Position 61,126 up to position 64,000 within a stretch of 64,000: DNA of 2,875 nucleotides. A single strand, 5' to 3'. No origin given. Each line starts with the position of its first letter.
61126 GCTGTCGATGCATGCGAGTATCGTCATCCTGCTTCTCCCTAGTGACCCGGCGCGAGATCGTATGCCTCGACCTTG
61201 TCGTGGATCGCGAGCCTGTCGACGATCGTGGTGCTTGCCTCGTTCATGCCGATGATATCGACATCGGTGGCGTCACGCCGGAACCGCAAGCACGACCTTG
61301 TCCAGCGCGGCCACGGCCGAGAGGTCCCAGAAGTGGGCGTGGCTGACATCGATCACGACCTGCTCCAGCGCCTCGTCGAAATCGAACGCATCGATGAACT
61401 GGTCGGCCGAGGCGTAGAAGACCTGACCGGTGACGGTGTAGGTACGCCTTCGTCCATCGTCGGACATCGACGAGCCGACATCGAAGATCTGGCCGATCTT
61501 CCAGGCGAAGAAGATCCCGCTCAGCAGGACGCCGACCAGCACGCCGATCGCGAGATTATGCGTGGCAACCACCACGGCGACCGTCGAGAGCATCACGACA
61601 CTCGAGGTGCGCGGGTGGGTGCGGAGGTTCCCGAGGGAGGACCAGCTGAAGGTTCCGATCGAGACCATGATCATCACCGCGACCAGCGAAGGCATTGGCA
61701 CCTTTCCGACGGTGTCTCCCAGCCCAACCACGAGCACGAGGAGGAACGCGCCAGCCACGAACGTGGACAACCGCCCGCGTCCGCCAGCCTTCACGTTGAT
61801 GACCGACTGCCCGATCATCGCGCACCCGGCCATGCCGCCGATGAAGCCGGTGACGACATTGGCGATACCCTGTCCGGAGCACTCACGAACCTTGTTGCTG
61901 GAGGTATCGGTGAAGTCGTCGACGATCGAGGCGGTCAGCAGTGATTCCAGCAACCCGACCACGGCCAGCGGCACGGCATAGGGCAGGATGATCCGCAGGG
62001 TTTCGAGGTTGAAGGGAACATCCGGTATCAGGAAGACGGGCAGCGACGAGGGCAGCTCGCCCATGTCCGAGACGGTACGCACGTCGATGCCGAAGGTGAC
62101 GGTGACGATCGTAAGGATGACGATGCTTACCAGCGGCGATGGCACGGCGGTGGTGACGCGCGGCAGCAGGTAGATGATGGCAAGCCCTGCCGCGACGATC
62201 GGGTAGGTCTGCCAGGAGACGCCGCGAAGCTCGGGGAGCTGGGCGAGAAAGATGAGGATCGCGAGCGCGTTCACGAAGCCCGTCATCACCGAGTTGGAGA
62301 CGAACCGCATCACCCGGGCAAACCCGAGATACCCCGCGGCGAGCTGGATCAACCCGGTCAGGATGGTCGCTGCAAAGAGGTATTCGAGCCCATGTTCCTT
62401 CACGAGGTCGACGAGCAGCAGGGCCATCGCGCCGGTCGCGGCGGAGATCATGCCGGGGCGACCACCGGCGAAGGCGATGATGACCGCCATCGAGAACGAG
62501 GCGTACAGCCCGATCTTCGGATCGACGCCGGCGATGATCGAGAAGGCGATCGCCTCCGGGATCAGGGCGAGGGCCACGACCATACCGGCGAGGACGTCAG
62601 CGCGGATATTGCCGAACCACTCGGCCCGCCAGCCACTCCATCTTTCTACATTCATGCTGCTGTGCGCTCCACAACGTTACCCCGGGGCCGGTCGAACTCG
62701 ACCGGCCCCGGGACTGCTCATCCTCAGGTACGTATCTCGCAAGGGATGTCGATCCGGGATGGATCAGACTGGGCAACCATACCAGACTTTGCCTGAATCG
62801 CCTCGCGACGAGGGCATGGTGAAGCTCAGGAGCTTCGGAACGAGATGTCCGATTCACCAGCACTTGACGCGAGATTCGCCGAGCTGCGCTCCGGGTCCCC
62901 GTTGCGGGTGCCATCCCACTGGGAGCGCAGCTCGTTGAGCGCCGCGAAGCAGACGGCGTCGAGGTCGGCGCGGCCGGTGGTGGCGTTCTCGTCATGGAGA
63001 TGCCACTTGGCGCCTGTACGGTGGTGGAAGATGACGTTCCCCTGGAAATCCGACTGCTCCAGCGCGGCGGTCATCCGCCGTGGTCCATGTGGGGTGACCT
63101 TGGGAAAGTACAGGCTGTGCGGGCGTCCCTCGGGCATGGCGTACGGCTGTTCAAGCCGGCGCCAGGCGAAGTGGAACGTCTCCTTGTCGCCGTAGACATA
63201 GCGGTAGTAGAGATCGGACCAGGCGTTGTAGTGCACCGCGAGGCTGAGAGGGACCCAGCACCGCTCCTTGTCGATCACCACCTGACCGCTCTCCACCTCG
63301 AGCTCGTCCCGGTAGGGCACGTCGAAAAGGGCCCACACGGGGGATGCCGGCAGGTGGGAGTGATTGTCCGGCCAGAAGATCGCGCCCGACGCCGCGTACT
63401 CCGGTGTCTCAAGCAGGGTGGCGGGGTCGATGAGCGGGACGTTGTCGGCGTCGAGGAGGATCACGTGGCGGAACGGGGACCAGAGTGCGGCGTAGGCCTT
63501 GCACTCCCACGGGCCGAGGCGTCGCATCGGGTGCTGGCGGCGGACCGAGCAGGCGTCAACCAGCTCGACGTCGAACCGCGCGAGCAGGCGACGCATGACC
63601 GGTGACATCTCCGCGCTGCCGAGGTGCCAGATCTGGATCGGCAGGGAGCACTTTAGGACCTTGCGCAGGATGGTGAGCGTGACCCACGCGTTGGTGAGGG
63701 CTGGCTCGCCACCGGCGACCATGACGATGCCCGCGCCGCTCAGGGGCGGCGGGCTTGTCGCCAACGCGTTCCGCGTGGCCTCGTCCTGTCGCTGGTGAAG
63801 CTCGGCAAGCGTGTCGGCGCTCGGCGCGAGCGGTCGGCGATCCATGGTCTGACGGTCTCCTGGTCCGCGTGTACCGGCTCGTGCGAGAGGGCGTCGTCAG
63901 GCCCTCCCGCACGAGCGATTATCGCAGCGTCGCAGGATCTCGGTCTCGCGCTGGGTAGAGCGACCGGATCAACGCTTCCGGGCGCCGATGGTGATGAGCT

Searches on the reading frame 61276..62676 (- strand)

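Call 31: search_protein_families(library=pfam, proteins=[window:61276-62676:-], max_evalue=0.0001)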
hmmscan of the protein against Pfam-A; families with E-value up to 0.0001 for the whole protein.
window:61276-62676:- (467 aa): 2 families
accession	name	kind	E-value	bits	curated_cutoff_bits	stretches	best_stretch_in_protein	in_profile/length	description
PF00916.26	Sulfate_transp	-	1.9e-52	178.7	23.2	1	25-363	2-378/380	Sulfate permease family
PF01740.26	STAS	-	4e-06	27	22.6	1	412-462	12-65/106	STAS domain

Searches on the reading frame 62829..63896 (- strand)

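Call 31: search_protein_families(library=pfam, proteins=[window:62829-63896:-], max_evalue=0.0001)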
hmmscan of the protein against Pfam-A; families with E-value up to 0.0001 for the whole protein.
window:62829-63896:- (356 aa): 1 family
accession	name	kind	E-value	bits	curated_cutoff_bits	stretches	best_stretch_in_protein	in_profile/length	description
PF11051.14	Mannosyl_trans3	-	4.7e-31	108.6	22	2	54-177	1-130/273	Mannosyltransferase putative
